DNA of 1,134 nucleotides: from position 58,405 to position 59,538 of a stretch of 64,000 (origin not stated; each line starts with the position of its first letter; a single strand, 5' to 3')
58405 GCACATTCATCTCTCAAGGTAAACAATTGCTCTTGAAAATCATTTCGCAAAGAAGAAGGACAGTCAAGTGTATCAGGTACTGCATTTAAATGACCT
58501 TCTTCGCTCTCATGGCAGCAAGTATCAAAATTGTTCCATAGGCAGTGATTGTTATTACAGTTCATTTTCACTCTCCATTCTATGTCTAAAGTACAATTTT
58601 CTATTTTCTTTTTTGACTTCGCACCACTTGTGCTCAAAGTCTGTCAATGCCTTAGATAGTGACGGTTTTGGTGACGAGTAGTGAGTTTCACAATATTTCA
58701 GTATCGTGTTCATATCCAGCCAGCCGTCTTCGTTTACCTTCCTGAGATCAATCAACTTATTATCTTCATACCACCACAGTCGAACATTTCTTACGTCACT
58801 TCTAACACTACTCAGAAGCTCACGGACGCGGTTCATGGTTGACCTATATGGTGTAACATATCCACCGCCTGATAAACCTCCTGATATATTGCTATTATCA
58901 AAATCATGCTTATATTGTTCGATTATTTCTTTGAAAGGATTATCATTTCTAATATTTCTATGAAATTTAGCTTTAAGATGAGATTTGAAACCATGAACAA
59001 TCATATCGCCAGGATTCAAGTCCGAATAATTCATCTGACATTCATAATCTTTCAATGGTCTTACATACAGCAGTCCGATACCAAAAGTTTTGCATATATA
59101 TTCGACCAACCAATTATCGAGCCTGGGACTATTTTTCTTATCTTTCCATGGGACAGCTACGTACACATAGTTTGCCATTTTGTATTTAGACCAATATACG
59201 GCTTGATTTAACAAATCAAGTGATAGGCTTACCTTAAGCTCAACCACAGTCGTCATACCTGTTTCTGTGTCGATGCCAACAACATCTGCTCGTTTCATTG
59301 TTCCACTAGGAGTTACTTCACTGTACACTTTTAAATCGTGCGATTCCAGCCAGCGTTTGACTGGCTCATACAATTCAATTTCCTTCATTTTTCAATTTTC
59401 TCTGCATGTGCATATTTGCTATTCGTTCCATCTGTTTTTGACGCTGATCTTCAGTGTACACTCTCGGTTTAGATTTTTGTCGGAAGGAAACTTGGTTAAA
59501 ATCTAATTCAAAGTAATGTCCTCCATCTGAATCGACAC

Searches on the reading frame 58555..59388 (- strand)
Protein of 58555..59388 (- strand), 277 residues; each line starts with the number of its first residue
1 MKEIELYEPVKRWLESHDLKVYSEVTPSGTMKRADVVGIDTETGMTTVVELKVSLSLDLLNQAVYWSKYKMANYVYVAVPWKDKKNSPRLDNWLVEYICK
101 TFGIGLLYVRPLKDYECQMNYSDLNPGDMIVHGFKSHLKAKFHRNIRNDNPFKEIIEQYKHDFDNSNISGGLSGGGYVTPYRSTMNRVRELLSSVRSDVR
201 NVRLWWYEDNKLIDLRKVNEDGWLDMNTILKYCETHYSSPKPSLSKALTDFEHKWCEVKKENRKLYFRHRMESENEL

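Call 28: search_protein_families(library=phrogs, proteins=[window:58555-59388:-], max_evalue=0.00001)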
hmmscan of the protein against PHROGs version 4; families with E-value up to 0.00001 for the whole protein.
window:58555-59388:- (277 aa): 1 family
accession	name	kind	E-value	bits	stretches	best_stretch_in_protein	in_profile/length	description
phrog_12193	-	unknown function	8e-51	173.6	2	1-196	1-170/229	-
